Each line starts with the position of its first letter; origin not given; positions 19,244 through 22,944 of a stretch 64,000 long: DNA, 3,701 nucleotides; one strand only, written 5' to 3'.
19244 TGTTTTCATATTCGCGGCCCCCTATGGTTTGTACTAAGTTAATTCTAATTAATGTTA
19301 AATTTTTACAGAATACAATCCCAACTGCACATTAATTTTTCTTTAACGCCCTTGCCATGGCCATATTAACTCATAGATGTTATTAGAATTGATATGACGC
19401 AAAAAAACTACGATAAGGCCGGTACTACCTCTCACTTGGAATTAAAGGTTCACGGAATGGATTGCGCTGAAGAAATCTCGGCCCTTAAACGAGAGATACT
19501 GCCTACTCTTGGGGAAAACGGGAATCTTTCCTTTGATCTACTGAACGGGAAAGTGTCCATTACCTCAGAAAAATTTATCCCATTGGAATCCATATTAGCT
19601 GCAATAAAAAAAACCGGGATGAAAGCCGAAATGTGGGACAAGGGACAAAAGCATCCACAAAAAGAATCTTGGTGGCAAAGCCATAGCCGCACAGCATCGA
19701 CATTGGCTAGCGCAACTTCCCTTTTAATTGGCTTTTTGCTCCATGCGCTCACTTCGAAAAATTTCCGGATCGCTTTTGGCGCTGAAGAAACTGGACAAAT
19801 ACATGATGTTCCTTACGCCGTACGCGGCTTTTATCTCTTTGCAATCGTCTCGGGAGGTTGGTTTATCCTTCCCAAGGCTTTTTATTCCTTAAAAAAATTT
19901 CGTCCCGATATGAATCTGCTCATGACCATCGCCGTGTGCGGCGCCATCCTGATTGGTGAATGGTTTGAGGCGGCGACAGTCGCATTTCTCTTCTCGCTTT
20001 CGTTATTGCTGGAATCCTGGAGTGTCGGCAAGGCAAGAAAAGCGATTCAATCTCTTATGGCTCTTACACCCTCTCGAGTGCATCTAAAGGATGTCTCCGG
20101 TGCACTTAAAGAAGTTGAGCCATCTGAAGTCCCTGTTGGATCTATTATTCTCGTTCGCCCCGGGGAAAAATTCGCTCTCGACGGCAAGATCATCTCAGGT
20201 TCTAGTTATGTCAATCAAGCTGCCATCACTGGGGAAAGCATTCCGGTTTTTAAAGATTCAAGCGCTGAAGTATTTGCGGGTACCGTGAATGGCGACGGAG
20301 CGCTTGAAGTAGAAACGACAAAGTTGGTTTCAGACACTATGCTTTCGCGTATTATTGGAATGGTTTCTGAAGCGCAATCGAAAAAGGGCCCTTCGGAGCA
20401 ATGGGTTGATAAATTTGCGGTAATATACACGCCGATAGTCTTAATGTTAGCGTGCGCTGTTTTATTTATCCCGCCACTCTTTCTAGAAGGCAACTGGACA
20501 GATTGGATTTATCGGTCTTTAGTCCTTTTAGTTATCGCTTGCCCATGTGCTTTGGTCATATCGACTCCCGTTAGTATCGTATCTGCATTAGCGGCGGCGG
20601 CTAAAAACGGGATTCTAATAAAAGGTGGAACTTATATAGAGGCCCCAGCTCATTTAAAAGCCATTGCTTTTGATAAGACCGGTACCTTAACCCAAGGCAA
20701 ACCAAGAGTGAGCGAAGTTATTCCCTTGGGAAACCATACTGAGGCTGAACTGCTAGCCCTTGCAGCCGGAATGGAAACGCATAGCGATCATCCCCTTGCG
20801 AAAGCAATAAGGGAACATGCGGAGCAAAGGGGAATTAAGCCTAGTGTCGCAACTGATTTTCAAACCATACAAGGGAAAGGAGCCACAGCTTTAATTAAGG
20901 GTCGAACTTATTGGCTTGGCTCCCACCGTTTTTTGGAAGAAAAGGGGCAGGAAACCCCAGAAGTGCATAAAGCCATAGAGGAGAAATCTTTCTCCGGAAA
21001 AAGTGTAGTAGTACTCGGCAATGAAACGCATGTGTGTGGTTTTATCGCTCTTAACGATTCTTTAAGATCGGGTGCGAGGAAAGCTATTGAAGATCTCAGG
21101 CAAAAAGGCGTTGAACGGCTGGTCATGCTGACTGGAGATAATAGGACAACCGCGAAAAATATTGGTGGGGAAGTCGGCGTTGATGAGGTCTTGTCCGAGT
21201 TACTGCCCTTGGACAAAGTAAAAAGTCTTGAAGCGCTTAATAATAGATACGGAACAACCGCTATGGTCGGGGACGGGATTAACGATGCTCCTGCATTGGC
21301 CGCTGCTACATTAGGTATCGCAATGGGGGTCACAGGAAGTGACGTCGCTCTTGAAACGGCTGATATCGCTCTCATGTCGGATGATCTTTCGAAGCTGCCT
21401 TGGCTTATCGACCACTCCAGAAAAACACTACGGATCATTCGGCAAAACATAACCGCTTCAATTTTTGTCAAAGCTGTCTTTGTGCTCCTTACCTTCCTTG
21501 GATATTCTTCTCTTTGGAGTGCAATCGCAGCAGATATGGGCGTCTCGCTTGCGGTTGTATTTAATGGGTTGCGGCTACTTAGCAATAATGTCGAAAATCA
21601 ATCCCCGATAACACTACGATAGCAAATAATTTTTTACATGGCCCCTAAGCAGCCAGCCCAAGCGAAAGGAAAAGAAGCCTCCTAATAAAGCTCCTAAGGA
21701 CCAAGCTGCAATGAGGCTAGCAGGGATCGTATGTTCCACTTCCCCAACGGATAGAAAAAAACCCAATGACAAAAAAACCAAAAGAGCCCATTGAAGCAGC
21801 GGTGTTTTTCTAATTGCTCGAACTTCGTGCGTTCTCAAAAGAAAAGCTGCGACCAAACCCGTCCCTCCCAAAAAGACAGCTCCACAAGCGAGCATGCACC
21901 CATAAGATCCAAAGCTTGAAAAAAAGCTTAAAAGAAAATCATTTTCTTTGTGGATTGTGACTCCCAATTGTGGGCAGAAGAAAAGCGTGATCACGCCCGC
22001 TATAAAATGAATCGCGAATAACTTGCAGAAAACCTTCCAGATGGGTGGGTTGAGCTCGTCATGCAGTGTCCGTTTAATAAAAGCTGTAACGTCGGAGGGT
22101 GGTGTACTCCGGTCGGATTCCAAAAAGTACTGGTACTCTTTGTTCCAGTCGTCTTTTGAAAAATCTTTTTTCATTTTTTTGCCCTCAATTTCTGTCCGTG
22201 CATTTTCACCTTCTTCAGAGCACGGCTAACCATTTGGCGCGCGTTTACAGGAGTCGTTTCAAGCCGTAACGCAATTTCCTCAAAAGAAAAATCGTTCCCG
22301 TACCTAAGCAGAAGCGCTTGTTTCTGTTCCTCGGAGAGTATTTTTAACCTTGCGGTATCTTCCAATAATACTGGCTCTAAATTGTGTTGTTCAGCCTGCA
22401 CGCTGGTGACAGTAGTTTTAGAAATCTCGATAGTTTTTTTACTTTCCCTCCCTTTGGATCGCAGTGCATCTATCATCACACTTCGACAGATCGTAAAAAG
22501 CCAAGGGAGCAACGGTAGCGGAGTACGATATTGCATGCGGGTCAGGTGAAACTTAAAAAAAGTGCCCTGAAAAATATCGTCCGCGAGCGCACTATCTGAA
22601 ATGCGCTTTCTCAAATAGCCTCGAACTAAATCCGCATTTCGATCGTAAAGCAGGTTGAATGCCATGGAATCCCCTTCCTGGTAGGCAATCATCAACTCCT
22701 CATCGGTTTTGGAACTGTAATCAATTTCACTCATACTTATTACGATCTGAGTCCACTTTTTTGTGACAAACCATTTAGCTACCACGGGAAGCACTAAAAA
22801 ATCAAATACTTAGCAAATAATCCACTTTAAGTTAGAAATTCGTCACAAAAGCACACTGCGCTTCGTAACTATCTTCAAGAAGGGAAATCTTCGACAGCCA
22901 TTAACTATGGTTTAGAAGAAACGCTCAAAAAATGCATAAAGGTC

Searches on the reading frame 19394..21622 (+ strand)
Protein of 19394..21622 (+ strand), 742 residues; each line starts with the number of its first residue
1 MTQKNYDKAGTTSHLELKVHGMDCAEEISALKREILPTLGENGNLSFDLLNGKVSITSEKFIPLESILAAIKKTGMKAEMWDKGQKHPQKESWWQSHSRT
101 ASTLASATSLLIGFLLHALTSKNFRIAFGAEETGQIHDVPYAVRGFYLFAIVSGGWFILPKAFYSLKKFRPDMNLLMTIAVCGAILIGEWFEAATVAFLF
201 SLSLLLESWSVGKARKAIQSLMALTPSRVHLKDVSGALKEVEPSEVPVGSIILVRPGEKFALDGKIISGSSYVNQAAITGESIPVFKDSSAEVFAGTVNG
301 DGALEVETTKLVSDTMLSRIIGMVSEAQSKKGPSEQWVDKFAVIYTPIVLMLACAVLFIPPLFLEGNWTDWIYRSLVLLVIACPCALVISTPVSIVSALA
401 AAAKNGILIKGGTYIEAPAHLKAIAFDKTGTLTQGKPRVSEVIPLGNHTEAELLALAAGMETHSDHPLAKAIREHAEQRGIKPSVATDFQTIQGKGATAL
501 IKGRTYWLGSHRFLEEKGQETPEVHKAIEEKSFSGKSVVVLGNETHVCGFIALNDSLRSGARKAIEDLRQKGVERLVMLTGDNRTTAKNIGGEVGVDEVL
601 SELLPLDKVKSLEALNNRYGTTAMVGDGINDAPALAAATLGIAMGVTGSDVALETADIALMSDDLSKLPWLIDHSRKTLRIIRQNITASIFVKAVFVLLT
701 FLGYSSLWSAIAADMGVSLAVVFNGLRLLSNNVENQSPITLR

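Call 16: search_protein_families(library=pfam, proteins=[window:19394-21622:+], max_evalue=0.001)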
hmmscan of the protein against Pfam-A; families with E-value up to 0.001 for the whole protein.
window:19394-21622:+ (742 aa): 2 families
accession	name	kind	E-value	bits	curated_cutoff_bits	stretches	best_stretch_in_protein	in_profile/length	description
PF00122.25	E1-E2_ATPase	-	6.3e-50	169.6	28.1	1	224-405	2-181/181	E1-E2 ATPase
PF00702.32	Hydrolase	-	1.9e-37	130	26.4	1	422-638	2-190/191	haloacid dehalogenase-like hydrolase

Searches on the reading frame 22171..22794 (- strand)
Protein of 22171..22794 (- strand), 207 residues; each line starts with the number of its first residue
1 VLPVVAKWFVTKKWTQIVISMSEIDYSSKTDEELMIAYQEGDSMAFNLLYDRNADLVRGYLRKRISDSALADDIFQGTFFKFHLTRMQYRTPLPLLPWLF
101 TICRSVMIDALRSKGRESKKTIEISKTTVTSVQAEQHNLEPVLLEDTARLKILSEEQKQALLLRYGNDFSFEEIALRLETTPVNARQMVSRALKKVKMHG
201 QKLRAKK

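Call 16: search_protein_families(library=pfam, proteins=[window:22171-22794:-], max_evalue=0.001)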
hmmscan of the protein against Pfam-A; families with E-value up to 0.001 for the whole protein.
window:22171-22794:- (207 aa): 3 families
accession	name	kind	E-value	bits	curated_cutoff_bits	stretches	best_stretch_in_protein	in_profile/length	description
PF04542.20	Sigma70_r2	-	5e-12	45.9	24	1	49-116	1-70/71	Sigma-70 region 2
PF08281.18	Sigma70_r4_2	-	1.8e-11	44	25.7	1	150-195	8-53/54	Sigma-70, region 4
PF04545.22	Sigma70_r4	-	1.9e-08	34.1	24.1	1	150-197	2-49/50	Sigma-70, region 4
